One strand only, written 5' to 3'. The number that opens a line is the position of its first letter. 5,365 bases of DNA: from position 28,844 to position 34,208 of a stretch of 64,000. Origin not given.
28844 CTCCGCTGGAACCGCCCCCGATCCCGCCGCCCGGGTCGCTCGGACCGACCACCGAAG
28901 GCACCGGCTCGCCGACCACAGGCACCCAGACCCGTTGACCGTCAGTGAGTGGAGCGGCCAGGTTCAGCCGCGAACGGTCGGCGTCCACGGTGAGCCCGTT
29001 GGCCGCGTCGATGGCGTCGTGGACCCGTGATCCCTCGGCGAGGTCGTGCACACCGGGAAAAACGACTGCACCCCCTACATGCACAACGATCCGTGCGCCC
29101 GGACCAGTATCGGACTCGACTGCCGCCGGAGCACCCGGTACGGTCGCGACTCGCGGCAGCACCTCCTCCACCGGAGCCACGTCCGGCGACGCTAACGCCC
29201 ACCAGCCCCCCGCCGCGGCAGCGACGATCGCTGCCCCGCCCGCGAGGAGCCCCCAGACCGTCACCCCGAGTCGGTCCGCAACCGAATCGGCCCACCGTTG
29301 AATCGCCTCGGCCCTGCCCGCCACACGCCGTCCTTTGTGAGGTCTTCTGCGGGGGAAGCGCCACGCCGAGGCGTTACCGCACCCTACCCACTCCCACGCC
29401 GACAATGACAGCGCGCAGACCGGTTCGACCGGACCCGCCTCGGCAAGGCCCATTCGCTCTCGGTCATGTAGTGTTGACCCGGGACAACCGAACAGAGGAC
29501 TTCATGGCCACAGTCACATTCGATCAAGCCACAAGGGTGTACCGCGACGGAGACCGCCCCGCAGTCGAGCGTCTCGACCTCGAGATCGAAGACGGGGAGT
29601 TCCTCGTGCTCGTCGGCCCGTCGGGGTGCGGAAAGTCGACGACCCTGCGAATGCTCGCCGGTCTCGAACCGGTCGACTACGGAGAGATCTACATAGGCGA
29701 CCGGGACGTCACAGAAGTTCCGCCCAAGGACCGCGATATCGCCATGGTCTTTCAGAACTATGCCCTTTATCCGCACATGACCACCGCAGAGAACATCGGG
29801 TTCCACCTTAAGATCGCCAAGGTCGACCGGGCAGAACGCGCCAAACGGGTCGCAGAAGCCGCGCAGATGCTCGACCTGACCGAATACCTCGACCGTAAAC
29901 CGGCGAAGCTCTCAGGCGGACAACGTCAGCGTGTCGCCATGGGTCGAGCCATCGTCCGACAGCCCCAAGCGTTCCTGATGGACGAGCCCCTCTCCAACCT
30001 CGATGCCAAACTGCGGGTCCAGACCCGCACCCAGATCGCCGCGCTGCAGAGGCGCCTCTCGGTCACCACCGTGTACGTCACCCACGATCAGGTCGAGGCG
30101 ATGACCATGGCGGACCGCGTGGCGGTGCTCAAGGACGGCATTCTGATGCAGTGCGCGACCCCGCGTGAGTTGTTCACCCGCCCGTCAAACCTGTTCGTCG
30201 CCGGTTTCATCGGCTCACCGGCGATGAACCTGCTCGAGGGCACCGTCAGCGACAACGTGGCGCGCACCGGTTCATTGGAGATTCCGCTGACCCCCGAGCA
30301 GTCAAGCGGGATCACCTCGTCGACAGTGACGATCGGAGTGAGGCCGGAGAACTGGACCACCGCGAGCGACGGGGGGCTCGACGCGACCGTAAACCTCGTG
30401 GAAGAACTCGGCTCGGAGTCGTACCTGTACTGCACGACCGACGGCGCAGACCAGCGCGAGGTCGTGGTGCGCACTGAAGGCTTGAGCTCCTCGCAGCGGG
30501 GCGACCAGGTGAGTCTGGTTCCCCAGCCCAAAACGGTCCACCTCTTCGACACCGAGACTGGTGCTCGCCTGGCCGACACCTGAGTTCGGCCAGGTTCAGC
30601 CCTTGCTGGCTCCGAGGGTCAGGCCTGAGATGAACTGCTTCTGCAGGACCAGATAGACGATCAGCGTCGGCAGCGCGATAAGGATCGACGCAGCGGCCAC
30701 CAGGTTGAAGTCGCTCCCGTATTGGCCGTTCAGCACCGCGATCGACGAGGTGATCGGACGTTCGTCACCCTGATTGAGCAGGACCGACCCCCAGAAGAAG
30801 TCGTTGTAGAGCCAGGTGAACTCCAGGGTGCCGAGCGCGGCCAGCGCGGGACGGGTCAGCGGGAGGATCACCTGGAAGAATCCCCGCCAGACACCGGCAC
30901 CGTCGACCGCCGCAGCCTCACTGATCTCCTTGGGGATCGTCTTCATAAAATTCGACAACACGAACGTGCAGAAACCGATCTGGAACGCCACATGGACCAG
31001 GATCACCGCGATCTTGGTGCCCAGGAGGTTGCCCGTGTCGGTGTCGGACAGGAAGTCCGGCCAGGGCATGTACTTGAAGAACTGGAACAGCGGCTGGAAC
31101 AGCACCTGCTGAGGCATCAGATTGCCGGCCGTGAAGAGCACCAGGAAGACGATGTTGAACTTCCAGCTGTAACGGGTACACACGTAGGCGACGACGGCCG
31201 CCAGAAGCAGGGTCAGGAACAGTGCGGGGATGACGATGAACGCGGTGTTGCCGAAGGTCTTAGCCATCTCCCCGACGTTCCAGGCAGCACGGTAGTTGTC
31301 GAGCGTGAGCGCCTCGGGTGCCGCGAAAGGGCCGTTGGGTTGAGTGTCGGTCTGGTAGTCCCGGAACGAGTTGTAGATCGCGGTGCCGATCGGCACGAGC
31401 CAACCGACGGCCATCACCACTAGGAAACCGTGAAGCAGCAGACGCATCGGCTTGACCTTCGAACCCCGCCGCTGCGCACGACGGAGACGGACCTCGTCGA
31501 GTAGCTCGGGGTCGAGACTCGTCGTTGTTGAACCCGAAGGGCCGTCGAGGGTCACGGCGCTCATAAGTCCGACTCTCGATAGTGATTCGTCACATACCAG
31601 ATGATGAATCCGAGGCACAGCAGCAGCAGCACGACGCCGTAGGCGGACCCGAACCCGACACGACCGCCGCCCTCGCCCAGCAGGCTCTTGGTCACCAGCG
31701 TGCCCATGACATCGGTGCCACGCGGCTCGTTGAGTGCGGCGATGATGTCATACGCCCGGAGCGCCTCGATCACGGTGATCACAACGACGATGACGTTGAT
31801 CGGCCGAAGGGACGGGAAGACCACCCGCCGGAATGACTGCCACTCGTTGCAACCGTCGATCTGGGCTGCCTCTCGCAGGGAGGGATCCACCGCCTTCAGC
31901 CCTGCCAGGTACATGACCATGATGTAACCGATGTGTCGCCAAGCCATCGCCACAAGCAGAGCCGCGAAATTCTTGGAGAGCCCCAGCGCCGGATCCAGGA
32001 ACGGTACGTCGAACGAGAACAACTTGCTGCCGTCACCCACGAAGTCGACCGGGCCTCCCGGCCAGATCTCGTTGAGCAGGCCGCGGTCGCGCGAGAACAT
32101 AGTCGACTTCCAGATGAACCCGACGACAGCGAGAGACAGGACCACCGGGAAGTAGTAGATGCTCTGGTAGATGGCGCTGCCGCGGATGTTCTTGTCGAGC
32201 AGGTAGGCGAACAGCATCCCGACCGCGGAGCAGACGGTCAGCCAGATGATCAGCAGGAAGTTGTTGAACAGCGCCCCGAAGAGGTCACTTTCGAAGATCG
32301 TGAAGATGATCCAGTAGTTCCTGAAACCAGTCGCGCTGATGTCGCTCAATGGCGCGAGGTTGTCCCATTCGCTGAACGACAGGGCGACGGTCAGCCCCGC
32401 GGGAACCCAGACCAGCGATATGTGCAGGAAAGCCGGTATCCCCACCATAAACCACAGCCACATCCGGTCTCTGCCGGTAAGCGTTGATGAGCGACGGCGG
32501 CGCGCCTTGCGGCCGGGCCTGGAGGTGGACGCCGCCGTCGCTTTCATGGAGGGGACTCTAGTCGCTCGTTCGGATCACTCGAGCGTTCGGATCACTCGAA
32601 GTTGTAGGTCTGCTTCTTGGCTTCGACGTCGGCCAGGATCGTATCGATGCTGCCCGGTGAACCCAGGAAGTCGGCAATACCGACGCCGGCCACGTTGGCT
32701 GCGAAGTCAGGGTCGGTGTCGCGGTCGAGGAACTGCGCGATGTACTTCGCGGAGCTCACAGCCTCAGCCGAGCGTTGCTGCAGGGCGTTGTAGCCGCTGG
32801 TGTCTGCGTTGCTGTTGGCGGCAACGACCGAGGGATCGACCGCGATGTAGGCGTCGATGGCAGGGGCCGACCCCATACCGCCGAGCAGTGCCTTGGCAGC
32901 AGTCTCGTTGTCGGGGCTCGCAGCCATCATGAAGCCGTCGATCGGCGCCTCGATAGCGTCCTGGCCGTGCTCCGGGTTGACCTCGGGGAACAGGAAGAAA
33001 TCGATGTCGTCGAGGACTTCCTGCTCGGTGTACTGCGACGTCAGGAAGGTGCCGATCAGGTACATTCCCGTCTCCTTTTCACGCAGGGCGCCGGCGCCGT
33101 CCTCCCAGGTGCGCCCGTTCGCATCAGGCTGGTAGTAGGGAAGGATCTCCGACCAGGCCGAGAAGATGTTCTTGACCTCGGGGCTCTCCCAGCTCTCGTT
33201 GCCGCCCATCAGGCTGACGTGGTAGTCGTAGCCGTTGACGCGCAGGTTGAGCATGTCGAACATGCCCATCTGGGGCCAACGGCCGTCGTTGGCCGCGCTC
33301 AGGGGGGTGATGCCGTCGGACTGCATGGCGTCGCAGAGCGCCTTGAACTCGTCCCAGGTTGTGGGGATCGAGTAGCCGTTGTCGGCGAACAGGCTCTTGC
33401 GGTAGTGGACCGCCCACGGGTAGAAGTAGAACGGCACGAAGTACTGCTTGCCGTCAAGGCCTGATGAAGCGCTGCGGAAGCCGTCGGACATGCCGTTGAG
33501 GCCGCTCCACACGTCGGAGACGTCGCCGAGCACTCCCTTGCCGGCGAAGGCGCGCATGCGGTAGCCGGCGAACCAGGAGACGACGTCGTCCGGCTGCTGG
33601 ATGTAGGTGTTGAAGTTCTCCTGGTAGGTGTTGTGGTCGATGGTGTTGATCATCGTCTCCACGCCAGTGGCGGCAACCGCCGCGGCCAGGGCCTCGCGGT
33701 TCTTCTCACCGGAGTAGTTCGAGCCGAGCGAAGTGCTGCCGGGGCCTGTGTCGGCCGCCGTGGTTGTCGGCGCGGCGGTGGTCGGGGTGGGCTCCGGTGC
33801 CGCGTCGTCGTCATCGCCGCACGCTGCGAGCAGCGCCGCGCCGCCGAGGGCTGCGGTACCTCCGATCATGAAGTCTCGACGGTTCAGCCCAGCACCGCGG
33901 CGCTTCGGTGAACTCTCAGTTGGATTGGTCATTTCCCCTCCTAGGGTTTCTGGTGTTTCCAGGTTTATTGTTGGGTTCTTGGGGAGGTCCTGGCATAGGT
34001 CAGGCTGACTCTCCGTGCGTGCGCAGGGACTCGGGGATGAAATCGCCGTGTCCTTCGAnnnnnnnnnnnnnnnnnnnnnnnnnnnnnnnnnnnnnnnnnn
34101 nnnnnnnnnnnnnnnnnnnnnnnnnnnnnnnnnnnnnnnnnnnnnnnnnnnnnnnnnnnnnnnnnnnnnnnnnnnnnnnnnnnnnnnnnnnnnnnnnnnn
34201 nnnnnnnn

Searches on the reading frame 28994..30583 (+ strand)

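Call 7: search_protein_families(library=pfam, proteins=[window:28994-30583:+], max_evalue=0.01)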
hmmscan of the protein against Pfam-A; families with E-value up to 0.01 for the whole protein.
window:28994-30583:+ (529 aa): 8 families
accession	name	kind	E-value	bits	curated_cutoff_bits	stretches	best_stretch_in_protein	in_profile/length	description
PF00005.33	ABC_tran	-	3.7e-32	112.2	25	1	192-333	2-136/137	ABC transporter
PF17912.7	OB_MalK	-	5.4e-11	43.6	27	1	407-453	1-52/53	MalK OB fold domain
PF08402.16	TOBE_2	-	7.1e-09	36.1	21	1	447-518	1-76/76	TOBE domain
PF17850.7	CysA_C_terminal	-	2.5e-06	28.4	29.7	1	412-453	1-40/43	CysA C-terminal regulatory domain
PF03215.21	Rad17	-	0.00028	21.3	23.8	1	196-231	40-75/186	Rad17 P-loop domain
PF13401.12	AAA_22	-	0.00044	21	27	1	201-228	5-32/130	AAA domain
PF03193.22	RsgA_GTPase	-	0.0016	18.7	30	1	186-228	92-133/174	RsgA GTPase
PF02463.25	SMC_N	-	0.0055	16.6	40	0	290-380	121-215/220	RecF/RecN/SMC N terminal domain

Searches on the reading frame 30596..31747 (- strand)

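Call 7: search_protein_families(library=pfam, proteins=[window:30596-31747:-], max_evalue=0.01)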
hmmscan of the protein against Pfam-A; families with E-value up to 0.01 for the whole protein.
window:30596-31747:- (383 aa): 1 family
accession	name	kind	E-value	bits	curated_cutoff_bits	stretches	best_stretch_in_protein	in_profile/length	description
PF00528.27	BPD_transp_1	-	2.7e-16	60.3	26.4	1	181-367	3-174/184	Binding-protein-dependent transport system inner membrane component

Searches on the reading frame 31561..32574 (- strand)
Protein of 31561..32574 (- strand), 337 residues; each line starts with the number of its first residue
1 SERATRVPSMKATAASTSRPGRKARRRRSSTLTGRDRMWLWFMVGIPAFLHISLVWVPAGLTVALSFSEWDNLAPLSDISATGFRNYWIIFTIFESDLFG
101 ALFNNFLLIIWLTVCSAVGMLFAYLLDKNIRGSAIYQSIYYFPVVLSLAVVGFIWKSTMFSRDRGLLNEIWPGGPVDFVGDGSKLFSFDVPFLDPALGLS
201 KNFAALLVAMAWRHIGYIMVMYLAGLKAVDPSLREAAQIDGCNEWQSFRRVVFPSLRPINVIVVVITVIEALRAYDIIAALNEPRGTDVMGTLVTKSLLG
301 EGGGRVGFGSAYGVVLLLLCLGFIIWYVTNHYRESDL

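Call 7: search_protein_families(library=pfam, proteins=[window:31561-32574:-], max_evalue=0.01)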
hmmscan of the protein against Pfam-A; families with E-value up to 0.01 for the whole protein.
window:31561-32574:- (337 aa): 1 family
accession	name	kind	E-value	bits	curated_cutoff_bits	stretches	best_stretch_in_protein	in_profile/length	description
PF00528.27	BPD_transp_1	-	1.2e-15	58.2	26.4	1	118-327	4-175/184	Binding-protein-dependent transport system inner membrane component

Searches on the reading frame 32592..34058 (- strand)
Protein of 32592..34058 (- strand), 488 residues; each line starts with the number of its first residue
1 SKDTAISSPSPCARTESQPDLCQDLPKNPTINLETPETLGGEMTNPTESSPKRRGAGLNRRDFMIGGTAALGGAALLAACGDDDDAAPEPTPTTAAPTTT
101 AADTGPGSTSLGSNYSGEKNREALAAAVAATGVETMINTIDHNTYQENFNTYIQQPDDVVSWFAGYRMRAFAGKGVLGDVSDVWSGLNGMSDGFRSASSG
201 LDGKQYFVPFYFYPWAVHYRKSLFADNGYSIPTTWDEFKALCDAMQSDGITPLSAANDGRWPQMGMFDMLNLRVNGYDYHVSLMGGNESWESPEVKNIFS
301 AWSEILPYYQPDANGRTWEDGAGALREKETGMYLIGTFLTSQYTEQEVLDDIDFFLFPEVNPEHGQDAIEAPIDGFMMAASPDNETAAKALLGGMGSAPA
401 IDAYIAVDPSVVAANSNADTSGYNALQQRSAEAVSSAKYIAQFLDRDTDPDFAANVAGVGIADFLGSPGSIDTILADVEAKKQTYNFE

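Call 7: search_protein_families(library=pfam, proteins=[window:32592-34058:-], max_evalue=0.01)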
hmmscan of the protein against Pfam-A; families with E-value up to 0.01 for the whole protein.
window:32592-34058:- (488 aa): 1 family
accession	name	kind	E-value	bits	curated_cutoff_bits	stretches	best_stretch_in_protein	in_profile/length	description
PF13416.11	SBP_bac_8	-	1.7e-18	67.8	27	1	128-419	7-266/279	Bacterial extracellular solute-binding protein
